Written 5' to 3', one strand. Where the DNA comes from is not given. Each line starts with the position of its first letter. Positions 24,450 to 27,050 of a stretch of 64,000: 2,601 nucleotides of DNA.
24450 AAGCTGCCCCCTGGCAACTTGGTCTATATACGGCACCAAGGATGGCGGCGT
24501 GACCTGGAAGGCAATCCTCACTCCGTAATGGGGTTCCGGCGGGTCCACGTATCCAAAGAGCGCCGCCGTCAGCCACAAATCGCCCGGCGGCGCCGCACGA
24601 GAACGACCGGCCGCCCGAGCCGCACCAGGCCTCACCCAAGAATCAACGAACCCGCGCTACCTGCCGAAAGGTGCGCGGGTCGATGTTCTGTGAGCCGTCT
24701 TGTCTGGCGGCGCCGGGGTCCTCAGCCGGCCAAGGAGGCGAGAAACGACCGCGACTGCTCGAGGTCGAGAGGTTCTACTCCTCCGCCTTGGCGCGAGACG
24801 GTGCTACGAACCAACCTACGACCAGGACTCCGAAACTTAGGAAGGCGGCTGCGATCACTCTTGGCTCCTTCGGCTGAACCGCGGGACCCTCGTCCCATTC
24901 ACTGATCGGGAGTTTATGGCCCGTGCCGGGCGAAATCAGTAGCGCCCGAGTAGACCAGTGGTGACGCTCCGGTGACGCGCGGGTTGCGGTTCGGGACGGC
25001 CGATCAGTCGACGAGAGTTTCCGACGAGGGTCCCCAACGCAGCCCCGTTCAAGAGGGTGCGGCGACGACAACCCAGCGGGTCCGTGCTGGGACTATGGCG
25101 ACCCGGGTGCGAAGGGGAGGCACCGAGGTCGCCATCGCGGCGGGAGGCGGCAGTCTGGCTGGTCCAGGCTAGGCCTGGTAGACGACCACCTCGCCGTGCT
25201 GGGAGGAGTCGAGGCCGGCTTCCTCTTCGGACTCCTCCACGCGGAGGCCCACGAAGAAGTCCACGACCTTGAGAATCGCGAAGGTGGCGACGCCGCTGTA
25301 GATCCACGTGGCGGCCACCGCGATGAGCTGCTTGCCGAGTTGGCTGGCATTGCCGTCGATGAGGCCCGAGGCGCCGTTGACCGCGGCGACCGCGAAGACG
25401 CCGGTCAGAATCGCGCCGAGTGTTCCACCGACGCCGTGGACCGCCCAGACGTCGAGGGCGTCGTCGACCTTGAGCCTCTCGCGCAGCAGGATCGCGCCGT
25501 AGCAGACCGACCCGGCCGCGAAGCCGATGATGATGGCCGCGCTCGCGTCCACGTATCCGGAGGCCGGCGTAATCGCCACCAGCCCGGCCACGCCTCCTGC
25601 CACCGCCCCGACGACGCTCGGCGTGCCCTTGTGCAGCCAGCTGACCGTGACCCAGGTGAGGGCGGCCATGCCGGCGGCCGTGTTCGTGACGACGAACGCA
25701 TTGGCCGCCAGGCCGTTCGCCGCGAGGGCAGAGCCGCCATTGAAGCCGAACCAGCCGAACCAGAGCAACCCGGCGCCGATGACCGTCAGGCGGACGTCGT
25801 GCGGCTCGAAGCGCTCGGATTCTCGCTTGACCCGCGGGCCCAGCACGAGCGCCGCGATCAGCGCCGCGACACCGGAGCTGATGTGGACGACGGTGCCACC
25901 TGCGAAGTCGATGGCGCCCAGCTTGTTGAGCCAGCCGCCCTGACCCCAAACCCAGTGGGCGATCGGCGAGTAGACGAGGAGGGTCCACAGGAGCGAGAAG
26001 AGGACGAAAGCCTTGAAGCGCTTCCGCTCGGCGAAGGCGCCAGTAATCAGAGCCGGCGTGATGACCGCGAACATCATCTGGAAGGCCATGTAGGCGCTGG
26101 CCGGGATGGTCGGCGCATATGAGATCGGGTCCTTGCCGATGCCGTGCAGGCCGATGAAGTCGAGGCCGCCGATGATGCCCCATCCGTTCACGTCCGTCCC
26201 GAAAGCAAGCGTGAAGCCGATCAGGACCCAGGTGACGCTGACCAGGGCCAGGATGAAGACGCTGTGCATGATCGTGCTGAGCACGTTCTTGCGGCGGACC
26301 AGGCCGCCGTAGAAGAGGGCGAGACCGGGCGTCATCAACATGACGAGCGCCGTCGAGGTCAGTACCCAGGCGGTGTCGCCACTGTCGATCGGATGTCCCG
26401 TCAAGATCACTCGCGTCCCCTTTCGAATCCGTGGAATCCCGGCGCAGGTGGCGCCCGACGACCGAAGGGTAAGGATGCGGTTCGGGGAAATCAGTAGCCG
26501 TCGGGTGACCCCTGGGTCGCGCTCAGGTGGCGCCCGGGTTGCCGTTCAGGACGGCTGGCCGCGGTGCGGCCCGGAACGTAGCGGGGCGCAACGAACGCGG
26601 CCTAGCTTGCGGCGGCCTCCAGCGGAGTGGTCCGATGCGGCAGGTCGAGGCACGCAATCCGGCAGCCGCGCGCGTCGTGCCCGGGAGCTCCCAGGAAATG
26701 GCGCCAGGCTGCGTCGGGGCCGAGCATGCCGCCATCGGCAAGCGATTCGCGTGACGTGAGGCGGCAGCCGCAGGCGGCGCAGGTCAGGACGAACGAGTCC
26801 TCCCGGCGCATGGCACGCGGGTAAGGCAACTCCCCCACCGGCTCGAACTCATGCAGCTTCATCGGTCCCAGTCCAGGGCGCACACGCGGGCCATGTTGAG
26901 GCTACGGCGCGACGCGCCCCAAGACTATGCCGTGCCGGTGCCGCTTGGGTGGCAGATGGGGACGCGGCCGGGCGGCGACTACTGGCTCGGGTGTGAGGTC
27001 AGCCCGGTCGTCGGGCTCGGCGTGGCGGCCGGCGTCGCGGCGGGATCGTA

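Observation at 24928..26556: Two paralogous 75-nt elements bracketing amt, each made of five perfectly phased 11-bp repeat units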

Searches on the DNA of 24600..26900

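Call 4: search_rna_families(source=window, start=24600, end=26900, threshold=evalue, max_evalue=10, show_alignments=4)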
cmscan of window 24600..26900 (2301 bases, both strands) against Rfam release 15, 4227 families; matches with E-value up to 10: 5.
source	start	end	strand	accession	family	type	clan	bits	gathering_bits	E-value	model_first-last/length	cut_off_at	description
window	24729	24792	+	RF01852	tRNA-Sec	Gene; tRNA;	CL00001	21.3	47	0.43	1-91/91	no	Selenocysteine transfer RNA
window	25650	25746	-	RF01390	isrG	Gene; sRNA;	-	19.7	100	0.013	1-279/279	no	isrG Hfq binding RNA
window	26412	26486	-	RF02884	BcKCsr7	Gene; sRNA;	-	15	59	6.6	14-91/157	no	Burkholderia sRNA 7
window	25095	25201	+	RF02571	Mcr7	Gene; sRNA;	-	14.3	380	1.3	1-351/351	no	mcr7 sRNA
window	25523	25543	+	RF01152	sR1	Gene; snRNA; snoRNA; CD-box;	-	12.5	45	4.3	1-57/57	no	Small nucleolar RNA sR1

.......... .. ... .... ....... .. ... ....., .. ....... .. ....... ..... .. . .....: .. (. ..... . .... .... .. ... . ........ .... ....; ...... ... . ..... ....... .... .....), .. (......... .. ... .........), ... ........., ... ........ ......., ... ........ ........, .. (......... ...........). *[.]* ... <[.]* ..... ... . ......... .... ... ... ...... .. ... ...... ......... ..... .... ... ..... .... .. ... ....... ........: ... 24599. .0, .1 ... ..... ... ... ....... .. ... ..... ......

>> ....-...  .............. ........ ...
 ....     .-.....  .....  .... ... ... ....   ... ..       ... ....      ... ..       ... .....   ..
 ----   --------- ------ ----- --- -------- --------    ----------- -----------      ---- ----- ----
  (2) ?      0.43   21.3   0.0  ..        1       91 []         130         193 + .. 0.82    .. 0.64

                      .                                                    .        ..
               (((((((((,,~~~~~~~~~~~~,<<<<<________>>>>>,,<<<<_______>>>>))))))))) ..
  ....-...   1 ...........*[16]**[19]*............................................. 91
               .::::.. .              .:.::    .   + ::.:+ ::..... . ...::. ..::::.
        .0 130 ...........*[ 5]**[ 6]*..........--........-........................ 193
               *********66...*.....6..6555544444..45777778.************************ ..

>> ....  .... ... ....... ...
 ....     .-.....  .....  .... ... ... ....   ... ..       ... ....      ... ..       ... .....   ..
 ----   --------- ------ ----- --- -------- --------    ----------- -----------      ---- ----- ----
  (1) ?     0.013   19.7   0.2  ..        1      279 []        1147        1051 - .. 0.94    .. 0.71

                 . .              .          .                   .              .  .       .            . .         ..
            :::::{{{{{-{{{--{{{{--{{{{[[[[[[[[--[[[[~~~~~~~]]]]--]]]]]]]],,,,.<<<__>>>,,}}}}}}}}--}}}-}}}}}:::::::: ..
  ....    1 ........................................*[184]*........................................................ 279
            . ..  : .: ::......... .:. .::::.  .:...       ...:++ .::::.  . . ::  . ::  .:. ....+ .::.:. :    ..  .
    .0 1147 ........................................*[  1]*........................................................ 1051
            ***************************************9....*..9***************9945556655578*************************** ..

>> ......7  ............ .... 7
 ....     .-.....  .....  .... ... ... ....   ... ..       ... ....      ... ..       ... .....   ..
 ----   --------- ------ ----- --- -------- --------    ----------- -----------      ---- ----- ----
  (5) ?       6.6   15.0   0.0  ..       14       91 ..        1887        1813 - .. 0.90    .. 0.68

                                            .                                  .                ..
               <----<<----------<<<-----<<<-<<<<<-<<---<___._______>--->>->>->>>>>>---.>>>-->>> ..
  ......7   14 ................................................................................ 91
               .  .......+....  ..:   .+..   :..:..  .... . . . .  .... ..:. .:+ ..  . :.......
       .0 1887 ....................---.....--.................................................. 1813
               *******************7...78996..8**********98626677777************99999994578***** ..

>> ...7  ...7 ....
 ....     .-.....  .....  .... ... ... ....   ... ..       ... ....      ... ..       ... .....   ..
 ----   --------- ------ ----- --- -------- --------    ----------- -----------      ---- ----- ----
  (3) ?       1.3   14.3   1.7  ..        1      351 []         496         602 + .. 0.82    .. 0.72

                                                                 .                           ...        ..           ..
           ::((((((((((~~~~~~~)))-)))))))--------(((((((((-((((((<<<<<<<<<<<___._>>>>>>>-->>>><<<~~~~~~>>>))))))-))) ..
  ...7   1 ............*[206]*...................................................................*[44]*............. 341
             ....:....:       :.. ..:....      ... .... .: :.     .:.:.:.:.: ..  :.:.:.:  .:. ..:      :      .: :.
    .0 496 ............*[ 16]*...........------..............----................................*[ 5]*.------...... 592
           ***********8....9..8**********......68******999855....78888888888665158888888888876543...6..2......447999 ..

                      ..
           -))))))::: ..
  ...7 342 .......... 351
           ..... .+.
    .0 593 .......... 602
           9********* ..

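Call 54: search_rna_families(source=window, start=24770, end=24935, threshold=evalue, max_evalue=10, show_alignments=2)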
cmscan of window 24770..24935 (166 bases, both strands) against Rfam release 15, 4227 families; matches with E-value up to 10: 2.
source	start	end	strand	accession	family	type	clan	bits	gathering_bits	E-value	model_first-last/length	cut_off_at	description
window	24770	24795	+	RF03189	mir-1175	Gene; miRNA;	-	15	51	0.64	47-72/72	5'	mir-1175 microRNA precursor family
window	24770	24792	+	RF01852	tRNA-Sec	Gene; tRNA;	CL00001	11.9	47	8.8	69-91/91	5'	Selenocysteine transfer RNA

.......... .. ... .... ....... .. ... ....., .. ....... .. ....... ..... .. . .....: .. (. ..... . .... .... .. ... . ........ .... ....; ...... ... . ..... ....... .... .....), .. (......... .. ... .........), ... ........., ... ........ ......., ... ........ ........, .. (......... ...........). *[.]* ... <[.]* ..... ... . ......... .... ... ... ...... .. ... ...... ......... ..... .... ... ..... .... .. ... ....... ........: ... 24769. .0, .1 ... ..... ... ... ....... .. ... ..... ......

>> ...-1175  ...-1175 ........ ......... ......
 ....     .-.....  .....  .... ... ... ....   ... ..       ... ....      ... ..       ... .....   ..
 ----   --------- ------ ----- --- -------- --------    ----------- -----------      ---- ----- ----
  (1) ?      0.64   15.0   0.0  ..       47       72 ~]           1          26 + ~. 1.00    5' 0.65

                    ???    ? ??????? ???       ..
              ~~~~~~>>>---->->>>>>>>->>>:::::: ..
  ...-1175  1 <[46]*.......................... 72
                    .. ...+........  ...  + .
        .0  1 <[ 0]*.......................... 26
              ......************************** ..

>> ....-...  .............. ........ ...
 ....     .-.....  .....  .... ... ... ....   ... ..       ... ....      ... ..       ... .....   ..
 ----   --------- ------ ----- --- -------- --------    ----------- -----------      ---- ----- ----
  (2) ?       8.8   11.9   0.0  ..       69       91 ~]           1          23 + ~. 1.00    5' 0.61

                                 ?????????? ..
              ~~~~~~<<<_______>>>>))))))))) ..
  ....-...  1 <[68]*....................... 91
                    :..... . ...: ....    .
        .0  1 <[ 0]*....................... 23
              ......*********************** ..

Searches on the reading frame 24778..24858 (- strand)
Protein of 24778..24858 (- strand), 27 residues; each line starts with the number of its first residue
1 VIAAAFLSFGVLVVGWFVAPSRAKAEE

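Call 59: search_protein_families(library=pfam, proteins=[window:24778-24858:-], max_evalue=1)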
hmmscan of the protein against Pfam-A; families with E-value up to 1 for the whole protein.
seq(27 aa): 0 families
